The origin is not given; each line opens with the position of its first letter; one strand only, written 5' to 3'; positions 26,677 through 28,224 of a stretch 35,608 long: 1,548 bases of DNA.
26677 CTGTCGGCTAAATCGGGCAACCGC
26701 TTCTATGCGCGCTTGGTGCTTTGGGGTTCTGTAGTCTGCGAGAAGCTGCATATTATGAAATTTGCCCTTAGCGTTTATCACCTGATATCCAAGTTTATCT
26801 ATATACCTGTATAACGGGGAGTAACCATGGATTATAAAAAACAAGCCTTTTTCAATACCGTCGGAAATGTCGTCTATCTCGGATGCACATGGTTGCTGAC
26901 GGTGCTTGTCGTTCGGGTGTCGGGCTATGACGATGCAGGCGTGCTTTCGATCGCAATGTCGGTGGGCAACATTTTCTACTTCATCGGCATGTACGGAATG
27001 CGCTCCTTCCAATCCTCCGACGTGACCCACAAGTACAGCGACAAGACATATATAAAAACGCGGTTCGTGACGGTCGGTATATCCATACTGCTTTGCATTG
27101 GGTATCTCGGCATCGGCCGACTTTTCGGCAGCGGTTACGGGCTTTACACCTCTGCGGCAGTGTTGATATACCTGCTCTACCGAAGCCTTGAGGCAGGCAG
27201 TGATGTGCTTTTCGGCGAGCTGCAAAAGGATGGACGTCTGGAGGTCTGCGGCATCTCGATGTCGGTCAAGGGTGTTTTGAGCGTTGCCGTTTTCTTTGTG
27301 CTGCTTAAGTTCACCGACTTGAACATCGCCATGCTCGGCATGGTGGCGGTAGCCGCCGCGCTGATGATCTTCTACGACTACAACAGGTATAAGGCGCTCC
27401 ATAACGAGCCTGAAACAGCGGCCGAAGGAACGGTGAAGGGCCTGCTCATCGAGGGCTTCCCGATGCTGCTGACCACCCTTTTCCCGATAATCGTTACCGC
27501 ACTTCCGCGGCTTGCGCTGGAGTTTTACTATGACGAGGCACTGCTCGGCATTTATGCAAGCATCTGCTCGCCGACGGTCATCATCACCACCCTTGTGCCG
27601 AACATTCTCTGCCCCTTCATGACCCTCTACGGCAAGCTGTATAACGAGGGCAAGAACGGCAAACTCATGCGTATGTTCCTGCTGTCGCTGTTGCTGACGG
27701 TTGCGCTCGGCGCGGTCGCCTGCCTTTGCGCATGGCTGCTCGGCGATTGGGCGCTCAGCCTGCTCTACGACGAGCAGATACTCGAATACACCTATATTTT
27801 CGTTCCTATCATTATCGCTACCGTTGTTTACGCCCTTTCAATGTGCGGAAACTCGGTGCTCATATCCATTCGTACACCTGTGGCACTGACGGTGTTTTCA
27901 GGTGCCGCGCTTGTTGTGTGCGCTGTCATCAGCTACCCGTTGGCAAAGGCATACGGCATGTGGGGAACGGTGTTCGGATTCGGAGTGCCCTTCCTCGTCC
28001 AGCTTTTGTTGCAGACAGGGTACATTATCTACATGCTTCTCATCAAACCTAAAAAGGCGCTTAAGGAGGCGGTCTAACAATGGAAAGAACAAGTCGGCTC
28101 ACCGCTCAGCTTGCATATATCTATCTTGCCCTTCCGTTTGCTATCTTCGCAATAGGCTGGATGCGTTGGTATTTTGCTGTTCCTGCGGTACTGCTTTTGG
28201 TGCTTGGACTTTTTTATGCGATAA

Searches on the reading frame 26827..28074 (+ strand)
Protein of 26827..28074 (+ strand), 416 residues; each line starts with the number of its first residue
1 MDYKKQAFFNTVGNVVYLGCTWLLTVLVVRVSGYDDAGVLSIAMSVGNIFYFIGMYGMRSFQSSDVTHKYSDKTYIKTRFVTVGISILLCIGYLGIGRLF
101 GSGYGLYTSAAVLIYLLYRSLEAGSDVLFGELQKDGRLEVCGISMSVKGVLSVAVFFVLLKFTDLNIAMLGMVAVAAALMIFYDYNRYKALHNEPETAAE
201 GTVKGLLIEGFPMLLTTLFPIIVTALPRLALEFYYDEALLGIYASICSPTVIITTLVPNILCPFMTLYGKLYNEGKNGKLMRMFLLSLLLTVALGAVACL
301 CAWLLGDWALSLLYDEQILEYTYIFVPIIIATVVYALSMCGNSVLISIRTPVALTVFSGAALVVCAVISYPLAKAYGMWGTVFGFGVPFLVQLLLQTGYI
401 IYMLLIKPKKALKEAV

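Call 10: search_protein_families(library=pfam, proteins=[window:26827-28074:+], max_evalue=0.001)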
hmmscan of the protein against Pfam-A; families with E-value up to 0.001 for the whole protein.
window:26827-28074:+ (416 aa): 1 family
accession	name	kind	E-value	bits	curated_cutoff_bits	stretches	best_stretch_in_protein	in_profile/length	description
PF01943.22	Polysacc_synt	-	2.4e-05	24.4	28.2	1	5-257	3-258/274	Polysaccharide biosynthesis protein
